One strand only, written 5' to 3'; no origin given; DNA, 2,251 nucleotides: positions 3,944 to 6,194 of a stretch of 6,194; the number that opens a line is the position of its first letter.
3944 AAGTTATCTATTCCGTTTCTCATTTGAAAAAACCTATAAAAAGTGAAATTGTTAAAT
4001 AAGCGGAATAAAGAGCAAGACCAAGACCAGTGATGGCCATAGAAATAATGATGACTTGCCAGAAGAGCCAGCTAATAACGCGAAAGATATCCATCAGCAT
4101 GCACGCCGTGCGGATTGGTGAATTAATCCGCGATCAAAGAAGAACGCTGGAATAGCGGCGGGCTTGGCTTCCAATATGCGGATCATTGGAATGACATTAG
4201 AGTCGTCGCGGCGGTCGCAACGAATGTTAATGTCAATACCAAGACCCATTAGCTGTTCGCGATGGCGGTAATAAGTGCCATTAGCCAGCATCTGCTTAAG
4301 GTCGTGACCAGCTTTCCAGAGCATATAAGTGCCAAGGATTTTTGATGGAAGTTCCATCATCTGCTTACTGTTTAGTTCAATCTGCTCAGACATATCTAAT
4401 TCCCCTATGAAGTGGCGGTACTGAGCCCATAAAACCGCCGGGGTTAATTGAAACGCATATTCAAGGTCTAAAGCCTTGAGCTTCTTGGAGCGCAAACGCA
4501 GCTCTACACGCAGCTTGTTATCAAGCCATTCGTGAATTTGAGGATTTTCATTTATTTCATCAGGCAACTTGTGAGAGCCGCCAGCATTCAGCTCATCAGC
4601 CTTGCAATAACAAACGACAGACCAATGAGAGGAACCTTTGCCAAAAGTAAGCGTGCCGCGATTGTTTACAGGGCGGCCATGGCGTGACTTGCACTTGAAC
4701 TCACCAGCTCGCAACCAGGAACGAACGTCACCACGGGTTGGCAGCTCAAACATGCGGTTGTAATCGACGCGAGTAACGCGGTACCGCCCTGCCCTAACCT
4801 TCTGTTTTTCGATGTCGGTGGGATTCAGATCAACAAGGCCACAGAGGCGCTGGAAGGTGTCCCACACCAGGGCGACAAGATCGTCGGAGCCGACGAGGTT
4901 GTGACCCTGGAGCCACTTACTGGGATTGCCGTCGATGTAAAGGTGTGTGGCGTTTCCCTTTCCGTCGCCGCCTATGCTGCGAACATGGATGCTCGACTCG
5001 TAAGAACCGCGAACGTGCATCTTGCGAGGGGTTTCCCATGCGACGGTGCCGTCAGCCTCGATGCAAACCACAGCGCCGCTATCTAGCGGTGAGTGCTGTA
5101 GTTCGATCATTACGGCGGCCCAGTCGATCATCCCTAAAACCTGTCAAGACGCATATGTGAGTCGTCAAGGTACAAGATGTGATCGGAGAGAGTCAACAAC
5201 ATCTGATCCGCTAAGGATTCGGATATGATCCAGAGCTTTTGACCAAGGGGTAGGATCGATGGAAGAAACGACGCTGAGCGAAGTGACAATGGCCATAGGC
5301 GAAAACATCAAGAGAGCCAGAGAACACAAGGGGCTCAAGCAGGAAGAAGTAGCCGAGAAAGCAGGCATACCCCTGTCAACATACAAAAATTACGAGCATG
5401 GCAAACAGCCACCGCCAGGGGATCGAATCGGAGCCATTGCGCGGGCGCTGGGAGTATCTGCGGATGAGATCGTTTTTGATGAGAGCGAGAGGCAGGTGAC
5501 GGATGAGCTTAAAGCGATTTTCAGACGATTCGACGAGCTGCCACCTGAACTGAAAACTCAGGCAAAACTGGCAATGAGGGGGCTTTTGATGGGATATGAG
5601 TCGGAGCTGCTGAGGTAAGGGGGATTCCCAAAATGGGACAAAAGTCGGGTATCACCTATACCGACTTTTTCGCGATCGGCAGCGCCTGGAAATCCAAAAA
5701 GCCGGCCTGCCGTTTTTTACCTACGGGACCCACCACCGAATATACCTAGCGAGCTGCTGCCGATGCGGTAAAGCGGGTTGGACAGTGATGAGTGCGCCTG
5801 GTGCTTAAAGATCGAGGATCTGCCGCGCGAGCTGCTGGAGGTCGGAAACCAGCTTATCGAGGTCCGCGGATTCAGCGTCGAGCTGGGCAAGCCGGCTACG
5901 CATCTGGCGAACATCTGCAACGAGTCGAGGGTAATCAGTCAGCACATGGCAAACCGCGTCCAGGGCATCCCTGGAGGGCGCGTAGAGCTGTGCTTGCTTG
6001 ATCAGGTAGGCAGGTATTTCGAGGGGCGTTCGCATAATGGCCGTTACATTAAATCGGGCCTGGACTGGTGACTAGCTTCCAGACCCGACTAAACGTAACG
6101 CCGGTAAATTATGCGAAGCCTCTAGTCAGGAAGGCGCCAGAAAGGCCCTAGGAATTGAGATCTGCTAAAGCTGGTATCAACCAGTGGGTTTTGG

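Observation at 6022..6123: CTXphi-style folded attP: two inverted dif-like XerC/XerD sites form a ~100-nt forked hairpin in a phage with no integrase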

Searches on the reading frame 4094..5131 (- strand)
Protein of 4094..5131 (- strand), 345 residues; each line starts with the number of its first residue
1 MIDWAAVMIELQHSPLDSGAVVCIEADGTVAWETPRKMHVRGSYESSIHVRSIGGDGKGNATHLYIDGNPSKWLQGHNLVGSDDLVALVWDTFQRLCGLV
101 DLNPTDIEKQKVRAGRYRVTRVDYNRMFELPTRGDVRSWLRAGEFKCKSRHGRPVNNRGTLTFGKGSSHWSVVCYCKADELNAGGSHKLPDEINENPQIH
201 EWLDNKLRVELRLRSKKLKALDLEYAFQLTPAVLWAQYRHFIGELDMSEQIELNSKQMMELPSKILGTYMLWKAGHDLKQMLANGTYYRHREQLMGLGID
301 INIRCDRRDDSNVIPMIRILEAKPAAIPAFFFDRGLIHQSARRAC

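Call 6: search_protein_families(library=pfam, proteins=[window:4094-5131:-], max_evalue=0.01)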
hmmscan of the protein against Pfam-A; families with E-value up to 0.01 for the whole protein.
window:4094-5131:- (345 aa): 2 families
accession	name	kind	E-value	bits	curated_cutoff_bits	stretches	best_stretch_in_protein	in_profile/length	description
PF05144.20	Phage_CRI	-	8.8e-57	192.9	21.7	1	1-228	1-228/232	Replication-associated protein G2P N-terminal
PF05155.20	G2P_X_C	-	2.8e-24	85.9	25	1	253-336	1-87/88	Replication-associated protein G2P C-terminal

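Call 7: find_related_loci(query=window:4094-5131:-, collection=viral_contigs, flank=10000)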
Query window:4094-5131:- (345 aa) in viral_contigs; peptide patterns used: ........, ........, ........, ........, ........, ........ (x = any residue, [..] = any of these).
25 stretches matched a pattern; 18 encode a relative of the query (tblastn E <= 1e-3); 16 distinct loci.
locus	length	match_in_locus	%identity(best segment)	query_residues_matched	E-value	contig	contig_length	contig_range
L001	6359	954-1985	81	1-344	0e+0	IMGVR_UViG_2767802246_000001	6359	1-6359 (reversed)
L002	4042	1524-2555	81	1-344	0e+0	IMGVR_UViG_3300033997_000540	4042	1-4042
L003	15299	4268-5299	81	1-344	0e+0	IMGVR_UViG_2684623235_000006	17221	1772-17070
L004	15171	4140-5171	81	1-344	0e+0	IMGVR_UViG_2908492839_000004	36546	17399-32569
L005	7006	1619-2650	81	1-344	0e+0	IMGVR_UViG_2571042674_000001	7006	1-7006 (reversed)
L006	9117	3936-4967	82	1-344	0e+0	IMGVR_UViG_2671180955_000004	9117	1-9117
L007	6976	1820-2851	80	1-344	0e+0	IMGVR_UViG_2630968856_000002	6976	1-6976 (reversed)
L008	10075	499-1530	80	1-344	0e+0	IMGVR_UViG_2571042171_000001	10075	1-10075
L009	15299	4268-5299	80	1-344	0e+0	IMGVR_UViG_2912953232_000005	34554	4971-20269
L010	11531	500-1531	80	1-344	0e+0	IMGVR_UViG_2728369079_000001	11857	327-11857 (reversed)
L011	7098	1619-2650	80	1-344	0e+0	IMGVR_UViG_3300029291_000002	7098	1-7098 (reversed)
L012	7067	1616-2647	80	1-344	0e+0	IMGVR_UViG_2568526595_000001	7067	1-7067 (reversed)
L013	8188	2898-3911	81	1-338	0e+0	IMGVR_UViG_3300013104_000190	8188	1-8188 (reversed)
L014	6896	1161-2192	80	1-344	0e+0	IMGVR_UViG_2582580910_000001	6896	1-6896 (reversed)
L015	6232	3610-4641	78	1-344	0e+0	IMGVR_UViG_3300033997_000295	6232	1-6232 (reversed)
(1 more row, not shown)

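Call 16: find_encoding_contigs(protein=window:4094-5131:-, flank=10000, max_places=10)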
Protein window:4094-5131:- (345 aa): 4 contigs read that carry it; 2 places shown.
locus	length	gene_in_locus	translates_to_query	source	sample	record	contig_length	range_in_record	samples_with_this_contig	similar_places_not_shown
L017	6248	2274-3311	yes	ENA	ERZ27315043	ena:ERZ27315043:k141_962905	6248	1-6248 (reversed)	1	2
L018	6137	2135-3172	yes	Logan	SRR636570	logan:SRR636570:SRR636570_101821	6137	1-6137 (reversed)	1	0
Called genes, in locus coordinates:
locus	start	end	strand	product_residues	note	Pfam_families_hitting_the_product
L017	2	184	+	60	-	?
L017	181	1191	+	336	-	PF05707:Zot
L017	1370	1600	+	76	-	-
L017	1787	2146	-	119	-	PF13560:HTH_31, PF12844:HTH_19, PF01381:HTH_3, PF13443:HTH_26 (weak)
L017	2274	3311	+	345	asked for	PF05144:Phage_CRI, PF05155:G2P_X_C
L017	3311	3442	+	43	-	-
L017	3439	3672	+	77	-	-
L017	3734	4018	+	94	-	PF17878:ssDBP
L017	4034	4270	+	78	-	-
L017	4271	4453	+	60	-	-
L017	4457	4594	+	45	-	PF05356:Phage_Coat_B (weak)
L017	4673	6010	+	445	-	-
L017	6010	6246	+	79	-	?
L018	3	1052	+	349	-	?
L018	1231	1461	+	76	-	-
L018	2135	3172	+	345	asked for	PF05144:Phage_CRI, PF05155:G2P_X_C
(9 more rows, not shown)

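Call 18: find_related_loci(query=window:4094-5131:-, collection=genome_contigs, flank=10000)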
Query window:4094-5131:- (345 aa) in genome_contigs; peptide patterns used: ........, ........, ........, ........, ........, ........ (x = any residue, [..] = any of these).
26 stretches matched a pattern; 1 encode a relative of the query (tblastn E <= 1e-3); 1 distinct loci.
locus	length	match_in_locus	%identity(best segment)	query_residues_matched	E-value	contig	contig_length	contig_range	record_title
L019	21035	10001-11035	98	1-345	0e+0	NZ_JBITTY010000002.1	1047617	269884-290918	Pseudomonas sp. NPDC079086 NPDC079086_85_B7.ctg-0002, whole genome shotgun sequence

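Call 48: search_protein_families(library=phrogs, proteins=[window:4094-5131:-], max_evalue=0.01)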
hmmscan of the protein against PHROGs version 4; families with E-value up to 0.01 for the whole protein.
window:4094-5131:- (345 aa): 2 families
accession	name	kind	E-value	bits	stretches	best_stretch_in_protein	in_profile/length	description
phrog_702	-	DNA, RNA and nucleotide metabolism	4.2e-93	313.5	1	1-343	2-375/382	replication protein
phrog_17464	-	DNA, RNA and nucleotide metabolism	4.5e-37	127.2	1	253-343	7-97/100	replication protein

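Call 50: search_dna_similar(query=window:4094-5131:-, collection=phages, mode=protein, max_rows=15)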
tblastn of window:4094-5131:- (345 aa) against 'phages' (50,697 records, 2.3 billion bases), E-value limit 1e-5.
Records with a match: 3; places in all: 3; records where one place covers at least 80% of the query: 3.
Best place of each record, by identity: <60% 3.
By first word of the organism name: Lineavirus 2; Dulem 1.
By host as written in the record: - 1; Escherichia coli 1; Varecia variegata 1.
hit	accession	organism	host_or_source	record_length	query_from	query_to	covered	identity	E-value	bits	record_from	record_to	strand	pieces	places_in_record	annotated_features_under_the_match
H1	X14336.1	Lineavirus I22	-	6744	1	342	99%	46.8%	1e-91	304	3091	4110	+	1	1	gene II product | gene X product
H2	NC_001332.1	Lineavirus I22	Escherichia coli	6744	1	342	99%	46.8%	1e-91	304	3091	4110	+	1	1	replication initiation protein | X: gene X product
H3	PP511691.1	Dulem virus 58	Varecia variegata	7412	1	298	86%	31.3%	5e-38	150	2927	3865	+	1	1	replication protein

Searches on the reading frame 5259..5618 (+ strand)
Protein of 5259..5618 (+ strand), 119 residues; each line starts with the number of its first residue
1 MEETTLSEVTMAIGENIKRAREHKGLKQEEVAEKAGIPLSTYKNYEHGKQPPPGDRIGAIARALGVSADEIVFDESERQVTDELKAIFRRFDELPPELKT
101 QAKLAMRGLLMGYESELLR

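Call 6: search_protein_families(library=pfam, proteins=[window:5259-5618:+], max_evalue=0.01)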
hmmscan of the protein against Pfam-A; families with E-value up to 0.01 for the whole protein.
window:5259-5618:+ (119 aa): 6 families
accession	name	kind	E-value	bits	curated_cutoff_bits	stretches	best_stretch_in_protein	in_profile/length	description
PF01381.28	HTH_3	-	2.6e-17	63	23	1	17-71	1-55/55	Helix-turn-helix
PF13560.12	HTH_31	-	3.8e-13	50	27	1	13-70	2-60/64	Helix-turn-helix domain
PF12844.13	HTH_19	-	7.1e-13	48.7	30.2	1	14-71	1-58/64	Helix-turn-helix domain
PF13443.12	HTH_26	-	8.4e-06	26.4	22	1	16-72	1-58/63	Cro/C1-type HTH DNA-binding domain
PF13413.12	HTH_25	-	0.0037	17.5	24.6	0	18-40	3-25/62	Helix-turn-helix domain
PF15731.11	MqsA_antitoxin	-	0.0082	16.7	30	0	12-53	69-110/131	Antitoxin component of bacterial toxin-antitoxin system, MqsA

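Call 48: search_protein_families(library=phrogs, proteins=[window:5259-5618:+], max_evalue=0.01)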
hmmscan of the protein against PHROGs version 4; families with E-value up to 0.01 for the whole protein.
window:5259-5618:+ (119 aa): 26 families (the best 25 are shown)
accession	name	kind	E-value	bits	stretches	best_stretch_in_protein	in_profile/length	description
phrog_8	-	transcription regulation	7.4e-19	69.4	1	8-105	72-177/346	transcriptional regulator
phrog_3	-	transcription regulation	2.2e-15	58.3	1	4-83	80-159/430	transcriptional repressor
phrog_4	-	transcription regulation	6.3e-15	56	1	10-81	134-201/400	transcriptional repressor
phrog_2967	-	transcription regulation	2.5e-11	44.5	1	11-81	9-80/225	transcriptional regulator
phrog_5823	-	transcription regulation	1.4e-10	41.9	1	10-83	4-78/404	transcriptional regulator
phrog_3557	-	transcription regulation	6.5e-10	40.4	1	9-92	10-92/142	transcriptional regulator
phrog_2328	-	transcription regulation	8.8e-10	39.5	1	12-68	15-71/128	transcriptional repressor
phrog_2439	-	transcription regulation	1.5e-09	38.2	1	10-90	5-82/367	transcriptional regulator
phrog_4583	-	transcription regulation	2.8e-09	37.9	1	7-79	5-77/81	transcriptional repressor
phrog_7241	-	transcription regulation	1.4e-08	35.8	1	16-72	65-121/122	transcriptional regulator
phrog_1373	-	transcription regulation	2.1e-08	35.3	1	9-78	60-128/166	transcriptional regulator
phrog_147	-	transcription regulation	1.3e-07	32.9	1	10-61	2-54/100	transcriptional regulator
phrog_3037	-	transcription regulation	4.1e-07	31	1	15-81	20-84/189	transcriptional repressor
phrog_2104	-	unknown function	4.2e-07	31.1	1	3-54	30-81/103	-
phrog_4836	-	transcription regulation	2.6e-06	28.1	1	8-81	71-144/194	CII-like regulator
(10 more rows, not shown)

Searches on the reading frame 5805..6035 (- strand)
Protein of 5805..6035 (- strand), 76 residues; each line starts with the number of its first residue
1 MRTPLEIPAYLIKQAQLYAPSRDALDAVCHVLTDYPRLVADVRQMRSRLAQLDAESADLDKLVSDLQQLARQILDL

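Call 6: search_protein_families(library=pfam, proteins=[window:5805-6035:-], max_evalue=0.01)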
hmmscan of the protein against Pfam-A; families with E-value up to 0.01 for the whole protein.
window:5805-6035:- (76 aa): 0 families

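Call 48: search_protein_families(library=phrogs, proteins=[window:5805-6035:-], max_evalue=0.01)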
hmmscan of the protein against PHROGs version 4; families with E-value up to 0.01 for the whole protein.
window:5805-6035:- (76 aa): 1 family
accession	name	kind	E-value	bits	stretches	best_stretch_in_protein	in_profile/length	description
phrog_13909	-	unknown function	1.3e-30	106.2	1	1-76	4-81/81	-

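Call 49: search_protein_families(library=pfam, proteins=[window:5805-6035:-], max_evalue=1)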
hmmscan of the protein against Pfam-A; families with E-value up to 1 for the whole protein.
window:5805-6035:- (76 aa): 4 families
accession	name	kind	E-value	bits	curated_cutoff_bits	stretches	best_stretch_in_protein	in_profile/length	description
PF08656.15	DASH_Dad3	-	0.013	15.9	23.1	1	30-73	7-51/76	DASH complex subunit Dad3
PF09686.15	Plasmid_RAQPRD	-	0.13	12.9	23.1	0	13-47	24-53/76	Plasmid protein of unknown function (Plasmid_RAQPRD)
PF07412.17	Geminin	-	0.16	12.1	22.2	1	27-73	122-168/197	Geminin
PF07303.18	Occludin_ELL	-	0.2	12.9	31.2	1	33-74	22-63/101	Occludin homology domain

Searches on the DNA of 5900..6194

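Call 57: search_rna_families(source=window, start=5900, end=6194, threshold=evalue, max_evalue=1)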
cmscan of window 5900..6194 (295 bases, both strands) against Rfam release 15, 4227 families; matches with E-value up to 1: 0.
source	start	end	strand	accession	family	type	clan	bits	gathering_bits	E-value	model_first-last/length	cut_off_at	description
